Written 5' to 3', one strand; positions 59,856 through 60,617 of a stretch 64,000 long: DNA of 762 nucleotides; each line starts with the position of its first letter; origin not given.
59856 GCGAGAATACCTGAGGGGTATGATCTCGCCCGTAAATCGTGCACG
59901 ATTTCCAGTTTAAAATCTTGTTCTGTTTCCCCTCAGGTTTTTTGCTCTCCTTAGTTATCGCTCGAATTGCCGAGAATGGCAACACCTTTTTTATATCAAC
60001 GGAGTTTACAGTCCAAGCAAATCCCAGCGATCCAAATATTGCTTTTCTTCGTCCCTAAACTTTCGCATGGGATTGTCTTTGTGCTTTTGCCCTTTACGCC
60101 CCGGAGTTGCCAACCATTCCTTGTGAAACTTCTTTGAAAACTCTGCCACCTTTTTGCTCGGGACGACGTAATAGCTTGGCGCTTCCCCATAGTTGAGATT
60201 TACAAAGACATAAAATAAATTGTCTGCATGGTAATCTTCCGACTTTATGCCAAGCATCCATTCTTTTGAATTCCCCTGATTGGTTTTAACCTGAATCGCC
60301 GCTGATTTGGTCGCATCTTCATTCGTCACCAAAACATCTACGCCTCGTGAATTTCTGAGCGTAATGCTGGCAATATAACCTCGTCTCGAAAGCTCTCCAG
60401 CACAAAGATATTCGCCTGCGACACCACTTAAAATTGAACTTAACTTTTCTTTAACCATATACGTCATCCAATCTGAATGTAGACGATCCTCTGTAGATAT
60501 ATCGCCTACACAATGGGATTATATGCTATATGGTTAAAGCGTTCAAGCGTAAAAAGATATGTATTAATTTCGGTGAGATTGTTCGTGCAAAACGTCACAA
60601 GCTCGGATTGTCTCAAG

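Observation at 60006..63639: Candidate defence cluster: PHP-phosphoesterase/ABC-ATPase fusion (Ppl-like) with XRE regulator and PD-(D/E)xK nuclease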

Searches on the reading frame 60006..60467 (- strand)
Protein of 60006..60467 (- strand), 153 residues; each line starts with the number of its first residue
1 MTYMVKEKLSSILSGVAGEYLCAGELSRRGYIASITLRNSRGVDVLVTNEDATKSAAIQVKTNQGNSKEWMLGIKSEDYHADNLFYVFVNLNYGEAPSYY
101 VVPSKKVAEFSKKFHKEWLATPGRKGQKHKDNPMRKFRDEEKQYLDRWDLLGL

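Call 4: search_protein_families(library=pfam, proteins=[window:60006-60467:-], max_evalue=0.1)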
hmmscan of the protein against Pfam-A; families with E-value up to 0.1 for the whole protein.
window:60006-60467:- (153 aa): 1 family
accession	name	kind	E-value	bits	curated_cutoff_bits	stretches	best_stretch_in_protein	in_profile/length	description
PF04471.18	Mrr_cat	-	0.02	15.4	21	1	19-66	10-60/115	Restriction endonuclease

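Call 5: search_protein_families(library=padloc, proteins=[window:60006-60467:-], max_evalue=0.1)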
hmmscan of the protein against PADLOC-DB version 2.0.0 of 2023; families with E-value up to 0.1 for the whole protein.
window:60006-60467:- (153 aa): 0 families

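Call 6: search_protein_families(library=ncbifam, proteins=[window:60006-60467:-], max_evalue=0.1)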
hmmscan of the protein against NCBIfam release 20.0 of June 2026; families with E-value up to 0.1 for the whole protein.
window:60006-60467:- (153 aa): 1 family
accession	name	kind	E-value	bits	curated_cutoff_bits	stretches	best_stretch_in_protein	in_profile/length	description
NF008277.0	PRK11055.1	subfamily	0.091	11.9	240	0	35-83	19-67/349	galactose-1-epimerase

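Call 19: find_homologous_proteins(query=window:60006-60467:-, max_evalue=0.001)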
Query window:60006-60467:- (153 aa): 1878 proteins with E <= 0.001 among 2089 candidates; the best 120 are listed.
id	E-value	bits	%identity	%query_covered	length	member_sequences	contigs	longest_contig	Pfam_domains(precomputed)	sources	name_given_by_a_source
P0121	2.6e-95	334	100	98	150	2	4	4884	-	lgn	-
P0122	3.5e-74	266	81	98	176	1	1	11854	-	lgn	-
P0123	8.0e-70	251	75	98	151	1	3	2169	-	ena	-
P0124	2.4e-68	247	71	98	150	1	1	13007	-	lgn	-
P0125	3.8e-68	246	70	98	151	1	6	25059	-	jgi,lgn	jgi:hypothetical protein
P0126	1.4e-67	244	72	98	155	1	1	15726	-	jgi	-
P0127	5.0e-66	239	70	98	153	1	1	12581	-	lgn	-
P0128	5.8e-66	239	68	98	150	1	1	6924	-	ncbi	-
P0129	1.4e-65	238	70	97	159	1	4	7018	-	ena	-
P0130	1.5e-65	238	71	98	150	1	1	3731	-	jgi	-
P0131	7.0e-65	235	67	98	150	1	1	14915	-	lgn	-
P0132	8.2e-65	235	68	100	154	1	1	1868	-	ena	-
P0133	1.4e-64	234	67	98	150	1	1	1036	-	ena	-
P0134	1.7e-64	234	70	95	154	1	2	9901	-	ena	-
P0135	2.0e-64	234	71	98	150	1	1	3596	-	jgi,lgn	-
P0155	6.4e-60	219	66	97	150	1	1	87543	-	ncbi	-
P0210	1.5e-57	212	62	97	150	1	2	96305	-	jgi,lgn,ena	-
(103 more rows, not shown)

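Call 22: find_encoding_contigs(protein=P0121, flank=6000, max_places=4)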
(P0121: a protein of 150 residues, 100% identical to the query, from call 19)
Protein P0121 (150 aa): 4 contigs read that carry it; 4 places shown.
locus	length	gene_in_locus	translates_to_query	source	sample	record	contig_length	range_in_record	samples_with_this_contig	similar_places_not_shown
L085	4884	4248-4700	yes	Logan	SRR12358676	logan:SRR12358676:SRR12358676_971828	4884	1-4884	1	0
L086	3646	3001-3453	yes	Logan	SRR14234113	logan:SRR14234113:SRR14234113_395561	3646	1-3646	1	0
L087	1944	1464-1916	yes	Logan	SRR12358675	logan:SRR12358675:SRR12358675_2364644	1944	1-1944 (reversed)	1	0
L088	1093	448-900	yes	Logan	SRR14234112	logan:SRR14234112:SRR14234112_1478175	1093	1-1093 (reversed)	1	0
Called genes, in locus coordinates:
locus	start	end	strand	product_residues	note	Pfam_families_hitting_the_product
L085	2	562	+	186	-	?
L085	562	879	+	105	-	-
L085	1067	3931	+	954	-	-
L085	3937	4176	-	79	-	PF13560:HTH_31, PF12844:HTH_19, PF01381:HTH_3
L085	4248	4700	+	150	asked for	-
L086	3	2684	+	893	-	?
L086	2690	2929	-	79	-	PF13560:HTH_31, PF12844:HTH_19, PF01381:HTH_3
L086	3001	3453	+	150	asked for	-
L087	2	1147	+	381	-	?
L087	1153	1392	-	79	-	PF13560:HTH_31, PF12844:HTH_19, PF01381:HTH_3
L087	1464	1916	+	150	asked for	-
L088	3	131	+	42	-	?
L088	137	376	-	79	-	PF13560:HTH_31, PF12844:HTH_19, PF01381:HTH_3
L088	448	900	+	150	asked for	-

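Call 23: find_encoding_contigs(protein=P0155, flank=5000, max_places=2)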
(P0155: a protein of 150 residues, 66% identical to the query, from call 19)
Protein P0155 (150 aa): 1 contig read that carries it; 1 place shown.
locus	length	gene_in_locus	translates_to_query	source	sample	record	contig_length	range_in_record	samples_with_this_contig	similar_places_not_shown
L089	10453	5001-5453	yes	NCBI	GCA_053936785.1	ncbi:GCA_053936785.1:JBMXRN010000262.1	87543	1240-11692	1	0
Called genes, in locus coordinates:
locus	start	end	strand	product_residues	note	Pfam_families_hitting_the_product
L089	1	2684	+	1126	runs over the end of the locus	PF01055:Glyco_hydro_31_2nd, PF21365:Glyco_hydro_31_3rd, PF17137:DUF5110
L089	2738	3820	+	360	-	PF00953:Glycos_transf_4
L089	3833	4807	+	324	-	PF01073:3Beta_HSD, PF01370:Epimerase, PF02719:Polysacc_synt_2, PF04321:RmlD_sub_bind, PF16363:GDP_Man_Dehyd, PF07993:NAD_binding_4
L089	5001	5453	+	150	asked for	-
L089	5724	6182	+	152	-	PF09970:DUF2204 (weak), PF10706:Aminoglyc_resit (weak), PF14907:NTP_transf_5 (weak), PF19502:DUF6036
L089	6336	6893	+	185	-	PF01558:POR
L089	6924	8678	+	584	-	PF14691:Fer4_20, PF07992:Pyr_redox_2 (weak), PF01946:Thi4 (weak), PF01266:DAO, PF07992:Pyr_redox_2, PF13450:NAD_binding_8, PF13738:Pyr_redox_3 (weak), PF00037:Fer4 (weak), +5 more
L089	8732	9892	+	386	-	PF01855:POR_N, PF17147:PFOR_II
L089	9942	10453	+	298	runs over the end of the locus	PF02775:TPP_enzyme_C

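Call 24: find_encoding_contigs(protein=P0210, flank=5000, max_places=2)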
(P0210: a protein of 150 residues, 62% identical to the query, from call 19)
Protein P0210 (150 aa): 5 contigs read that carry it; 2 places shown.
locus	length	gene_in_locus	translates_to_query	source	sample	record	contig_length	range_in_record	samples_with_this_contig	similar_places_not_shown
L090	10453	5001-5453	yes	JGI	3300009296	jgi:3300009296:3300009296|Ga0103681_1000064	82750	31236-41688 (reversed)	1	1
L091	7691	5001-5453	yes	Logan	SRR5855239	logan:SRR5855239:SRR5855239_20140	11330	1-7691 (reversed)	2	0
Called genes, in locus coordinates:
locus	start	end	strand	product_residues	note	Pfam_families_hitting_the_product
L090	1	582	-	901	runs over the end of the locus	PF02384:N6_Mtase, PF07669:Eco57I (weak), PF01420:Methylase_S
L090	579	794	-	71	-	PF12728:HTH_17, PF00376:MerR, PF13411:MerR_1 (weak)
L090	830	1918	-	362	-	PF00589:Phage_integrase (weak)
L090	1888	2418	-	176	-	-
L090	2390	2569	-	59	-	-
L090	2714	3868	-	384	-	-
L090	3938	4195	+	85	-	-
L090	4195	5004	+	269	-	-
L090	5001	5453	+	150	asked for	-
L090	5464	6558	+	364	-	-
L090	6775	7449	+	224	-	PF12686:DUF3800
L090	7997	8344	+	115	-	PF05973:Gp49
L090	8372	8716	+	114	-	PF13744:HTH_37 (weak), PF12844:HTH_19, PF01381:HTH_3, PF13443:HTH_26 (weak), PF13560:HTH_31 (weak)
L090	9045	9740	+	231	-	PF11185:DUF2971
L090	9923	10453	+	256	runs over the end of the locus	PF08378:NERD, PF01396:Zn_ribbon_Top1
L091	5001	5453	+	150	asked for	-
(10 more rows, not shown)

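Call 26: search_solved_structures(query=window:60006-60467:-, max_evalue=10)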
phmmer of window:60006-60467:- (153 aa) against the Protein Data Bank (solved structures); distinct sequences matched with E-value up to 10: 9.
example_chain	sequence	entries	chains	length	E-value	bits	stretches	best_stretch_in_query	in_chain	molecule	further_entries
4x0v_A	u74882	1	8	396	0.098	15.8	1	66-119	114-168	Beta-1,3-1,4-glucanase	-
5h4r_A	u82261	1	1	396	0.13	15.4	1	66-118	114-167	Beta-1,3-1,4-glucanase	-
9i9f_A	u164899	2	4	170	0.55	13.4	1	68-151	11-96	Eukaryotic initiation factor 4A-I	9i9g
3l3f_X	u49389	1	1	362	1.4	12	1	26-95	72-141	Protein DOA1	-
9dts_A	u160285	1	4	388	1.7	11.8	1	67-151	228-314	Eukaryotic initiation factor 4A-I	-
2zu6_A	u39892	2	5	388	1.7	11.8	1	67-151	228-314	Eukaryotic initiation factor 4A-I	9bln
6xki_A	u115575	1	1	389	1.7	11.7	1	67-151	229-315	Eukaryotic initiation factor 4A-I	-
5zc9_A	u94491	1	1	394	1.8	11.7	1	67-151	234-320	Eukaryotic initiation factor 4A-I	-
7ppz_B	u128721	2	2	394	1.8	11.7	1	67-151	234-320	Eukaryotic initiation factor 4A-I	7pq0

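Call 35: predict_structure(alignment_id=A2)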
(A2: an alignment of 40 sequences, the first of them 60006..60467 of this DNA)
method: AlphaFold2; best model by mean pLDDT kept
length: 153 residues; sequences in the alignment: 40
mean_pLDDT: 93.2   pTM: 0.87
mean pLDDT of the five models: 93.2, 93.2, 93.1, 92.3, 92.2
residues with pLDDT >= 90: 133; 70-90: 11; 50-70: 5; < 50: 4
segments of 3 or more residues with pLDDT < 50: 1-4
pLDDT, mean of each block of 10 residues (from residue 1): 62 92 98 85 94 97 96 96 98 95 99 97 94 97 98 97
secondary structure, 60 per line:
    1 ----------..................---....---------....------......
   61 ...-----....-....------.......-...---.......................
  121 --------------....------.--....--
elements in order: H11-28 E32-35 E45-48 E55-63 E69-72 H74-77 E84-90 E98-103 H104-120 E135-138 H148-151

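Call 43: fold_search(model_id=the predicted structure, library=pdb)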
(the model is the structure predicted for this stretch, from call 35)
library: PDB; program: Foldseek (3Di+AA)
matches with E <= 10: 311; with E <= 0.001: 9
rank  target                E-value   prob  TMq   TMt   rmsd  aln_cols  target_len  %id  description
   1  9vx6_T                7.2e-05  1.00  0.45  0.19   4.7       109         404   18  Helical structure of gRNA-tDNA SPARDA complex (released 2026-01-14)
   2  9qcc_M                1.1e-04  1.00  0.44  0.19   7.1       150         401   13  Activated XauSPARDA filament assembly with bound dsDNA substrate (released 2025-12-17)
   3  9jt2_B                2.1e-04  1.00  0.47  0.20   4.1       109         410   19  substrate-bound NbaSPARDA complexes (released 2025-04-02)
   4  2wcw_B                4.4e-04  1.00  0.47  0.58   4.8       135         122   12  1.6A resolution structure of Archaeoglobus fulgidus Hjc, a Holliday junction resolvase from an archaeal hyperthermophi (released 2009-03-24)
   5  9vx6_X                4.6e-04  1.00  0.49  0.22   7.1       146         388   16  Helical structure of gRNA-tDNA SPARDA complex (released 2026-01-14)
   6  9jsz_B                5.6e-04  1.00  0.48  0.20   4.3       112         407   13  active NbaSPARDA complexes (released 2025-04-02)
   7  9jsz_J                6.8e-04  1.00  0.41  0.18   4.4       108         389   16  active NbaSPARDA complexes (released 2025-04-02)
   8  9qcc_A                7.3e-04  1.00  0.51  0.21   6.9       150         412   14  Activated XauSPARDA filament assembly with bound dsDNA substrate (released 2025-12-17)
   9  2wcw_D                9.4e-04  1.00  0.49  0.59   3.6       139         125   12  1.6A resolution structure of Archaeoglobus fulgidus Hjc, a Holliday junction resolvase from an archaeal hyperthermophi (released 2009-03-24)
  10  9vx6_P                1.1e-03  1.00  0.45  0.20   4.3       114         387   17  Helical structure of gRNA-tDNA SPARDA complex (released 2026-01-14)
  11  2wcw_C                1.5e-03  1.00  0.47  0.57   5.0       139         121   12  1.6A resolution structure of Archaeoglobus fulgidus Hjc, a Holliday junction resolvase from an archaeal hyperthermophi (released 2009-03-24)
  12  2wiw_B                1.8e-03  1.00  0.46  0.55   5.2       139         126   12  Crystal structures of Holliday junction resolvases from Archaeoglobus fulgidus bound to DNA substrate (released 2009-05-26)
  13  9qcc_Q                1.9e-03  1.00  0.47  0.20   6.8       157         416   13  Activated XauSPARDA filament assembly with bound dsDNA substrate (released 2025-12-17)
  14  9qcc_Y                1.9e-03  1.00  0.42  0.19   6.7       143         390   13  Activated XauSPARDA filament assembly with bound dsDNA substrate (released 2025-12-17)
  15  2wcw_A                2.0e-03  1.00  0.44  0.52   6.0       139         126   12  1.6A resolution structure of Archaeoglobus fulgidus Hjc, a Holliday junction resolvase from an archaeal hyperthermophi (released 2009-03-24)
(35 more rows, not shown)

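Call 48: find_related_loci(query=A2, collection=metagenome_contigs, flank=4000)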
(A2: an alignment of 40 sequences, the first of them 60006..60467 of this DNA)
Query A2 (153 aa) in metagenome_contigs; peptide patterns used: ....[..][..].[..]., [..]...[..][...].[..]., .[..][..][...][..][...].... (x = any residue, [..] = any of these).
600 stretches matched a pattern (row limit reached: there are more); 493 encode a relative of the query (tblastn E <= 1e-3); the best 80 are kept; 80 distinct loci.
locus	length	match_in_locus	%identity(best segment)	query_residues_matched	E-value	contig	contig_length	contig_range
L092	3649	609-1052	66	7-153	2e-67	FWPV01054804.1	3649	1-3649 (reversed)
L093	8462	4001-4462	63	1-153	6e-66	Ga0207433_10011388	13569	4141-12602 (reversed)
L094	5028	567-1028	64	1-153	4e-66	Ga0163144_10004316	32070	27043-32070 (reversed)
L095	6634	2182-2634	64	4-153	1e-65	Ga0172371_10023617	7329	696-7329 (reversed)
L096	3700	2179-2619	66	8-153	8e-65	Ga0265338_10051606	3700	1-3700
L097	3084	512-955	64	7-153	5e-65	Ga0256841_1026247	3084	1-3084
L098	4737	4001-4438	67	8-153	2e-64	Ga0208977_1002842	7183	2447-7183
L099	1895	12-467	62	3-153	9e-66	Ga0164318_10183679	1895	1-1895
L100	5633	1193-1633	67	8-153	8e-64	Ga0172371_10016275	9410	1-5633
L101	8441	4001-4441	67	8-153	8e-64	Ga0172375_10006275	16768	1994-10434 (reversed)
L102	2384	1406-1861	62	3-153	8e-65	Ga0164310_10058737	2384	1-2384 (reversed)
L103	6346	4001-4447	60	6-153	1e-63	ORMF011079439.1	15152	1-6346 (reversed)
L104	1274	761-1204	64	7-153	7e-67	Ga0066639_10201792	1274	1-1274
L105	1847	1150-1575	65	8-149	9e-65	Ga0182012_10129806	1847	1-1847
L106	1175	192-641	61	5-153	6e-67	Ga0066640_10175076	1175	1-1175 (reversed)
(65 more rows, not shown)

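Call 49: find_related_loci(query=A2, collection=viral_contigs, flank=4000)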
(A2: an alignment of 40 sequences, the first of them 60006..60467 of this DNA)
Query A2 (153 aa) in viral_contigs; peptide patterns used: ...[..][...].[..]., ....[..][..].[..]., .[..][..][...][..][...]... (x = any residue, [..] = any of these).
61 stretches matched a pattern; 8 encode a relative of the query (tblastn E <= 1e-3); 8 distinct loci.
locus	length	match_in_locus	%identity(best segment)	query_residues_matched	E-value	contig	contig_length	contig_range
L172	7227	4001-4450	59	5-153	1e-57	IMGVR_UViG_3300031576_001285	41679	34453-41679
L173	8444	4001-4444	56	6-151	1e-53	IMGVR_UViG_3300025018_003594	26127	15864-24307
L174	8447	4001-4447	50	4-151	2e-49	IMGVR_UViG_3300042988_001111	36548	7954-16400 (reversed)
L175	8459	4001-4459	61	2-153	2e-62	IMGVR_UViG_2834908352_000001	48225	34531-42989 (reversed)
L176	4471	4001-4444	24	17-151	3e-12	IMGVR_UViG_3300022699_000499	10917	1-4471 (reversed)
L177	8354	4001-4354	33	16-118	2e-11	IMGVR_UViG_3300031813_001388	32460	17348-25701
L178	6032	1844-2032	39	10-75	2e-8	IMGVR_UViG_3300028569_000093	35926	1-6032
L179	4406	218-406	39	10-75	4e-8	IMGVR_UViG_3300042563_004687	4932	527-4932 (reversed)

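Call 62: search_protein_families(library=phrogs, proteins=[window:60006-60467:-], max_evalue=0.01)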
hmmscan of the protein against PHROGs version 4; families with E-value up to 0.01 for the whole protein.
window:60006-60467:- (153 aa): 2 families
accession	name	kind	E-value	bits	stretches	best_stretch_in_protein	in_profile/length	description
phrog_29029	-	unknown function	7.7e-17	62.6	1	6-119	4-121/147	-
phrog_26985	-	unknown function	1.1e-09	39.1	1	13-114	14-120/174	-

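Call 68: search_protein_families(library=pfam, proteins=[L085:62-562:+, L085:562-879:+], max_evalue=0.01)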
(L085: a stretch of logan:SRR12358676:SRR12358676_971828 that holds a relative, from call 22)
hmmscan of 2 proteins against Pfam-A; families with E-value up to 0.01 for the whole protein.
L085:62-562:+ (166 aa): 0 families

L085:562-879:+ (105 aa): 0 families

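Call 84: fold_search(model_id=the predicted structure, library=viral)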
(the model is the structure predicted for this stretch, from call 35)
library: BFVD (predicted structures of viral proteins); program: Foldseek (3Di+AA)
matches with E <= 10: 779; with E <= 0.001: 15
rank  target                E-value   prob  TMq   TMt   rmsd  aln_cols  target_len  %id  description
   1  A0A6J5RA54            1.9e-05  1.00  0.58  0.57   7.8       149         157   16  Protein NO VEIN C-terminal domain-containing protein [uncultured Caudovirales phage]
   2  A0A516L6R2            5.9e-05  1.00  0.48  0.52   6.5       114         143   20  (no name in the UniProt tables at hand)
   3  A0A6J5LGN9            9.3e-05  1.00  0.50  0.47   5.5       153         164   21  PD(D/E)XK endonuclease domain-containing protein [uncultured Caudovirales phage]
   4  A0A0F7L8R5            9.9e-05  1.00  0.49  0.61   3.2       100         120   16  PD(D/E)XK endonuclease domain-containing protein [uncultured marine virus]
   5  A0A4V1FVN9            1.1e-04  1.00  0.57  0.63   5.9       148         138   13  (no name in the UniProt tables at hand)
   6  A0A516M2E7            1.8e-04  1.00  0.57  0.54   6.4       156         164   12  (no name in the UniProt tables at hand)
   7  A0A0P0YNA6            1.8e-04  1.00  0.50  0.41   6.9       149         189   23  (no name in the UniProt tables at hand)
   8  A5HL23                1.9e-04  1.00  0.52  0.62   4.5       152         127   17  PfWMP3_29 [Phormidium phage Pf-WMP3]
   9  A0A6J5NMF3            3.0e-04  1.00  0.45  0.38   7.6       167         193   12  Uncharacterized protein [uncultured Caudovirales phage]
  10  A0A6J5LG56            4.1e-04  1.00  0.45  0.41   7.5       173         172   16  Uncharacterized protein [uncultured Caudovirales phage]
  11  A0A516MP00            6.0e-04  1.00  0.55  0.51   8.9       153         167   14  (no name in the UniProt tables at hand)
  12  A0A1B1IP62            8.3e-04  1.00  0.35  0.48   2.3        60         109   23  (no name in the UniProt tables at hand)
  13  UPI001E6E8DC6         8.3e-04  1.00  0.46  0.56   4.7       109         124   17  (no name look-up for this kind of identifier)
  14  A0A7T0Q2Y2            8.3e-04  1.00  0.48  0.51   6.6       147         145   15  (no name in the UniProt tables at hand)
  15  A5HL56                8.8e-04  1.00  0.47  0.40   9.0       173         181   13  PfWMP3_05 [Phormidium phage Pf-WMP3]
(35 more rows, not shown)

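Call 85: search_protein_representatives(alignment_id=A2)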
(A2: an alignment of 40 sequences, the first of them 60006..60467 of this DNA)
Query: 40 sequences, 150 profile positions. Proteins with E-value up to 0.001 (for the whole library): 4013; up to 1e-10: 1600; up to 1e-30: 200. The best 150 are listed.
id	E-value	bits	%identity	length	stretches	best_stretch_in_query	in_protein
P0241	3.2e-69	247.7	-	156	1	3-150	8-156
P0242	5.3e-66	237.3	-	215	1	4-150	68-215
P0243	4.4e-63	227.8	-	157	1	2-150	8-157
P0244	3.3e-62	224.9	-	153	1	3-150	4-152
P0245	1.9e-61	222.5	-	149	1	4-150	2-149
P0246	5.0e-60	217.9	-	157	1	7-150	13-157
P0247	5.6e-60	217.7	-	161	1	5-150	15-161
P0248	1.0e-59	216.8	-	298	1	3-150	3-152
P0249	1.3e-57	210.0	-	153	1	3-148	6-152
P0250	8.6e-56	204.1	-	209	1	4-150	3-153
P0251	8.6e-55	200.9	-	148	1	4-148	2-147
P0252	2.1e-54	199.6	-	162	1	5-150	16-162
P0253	4.7e-54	198.5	-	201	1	4-150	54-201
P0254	2.3e-53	196.2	-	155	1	2-150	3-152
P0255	2.7e-53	196.0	-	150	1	4-150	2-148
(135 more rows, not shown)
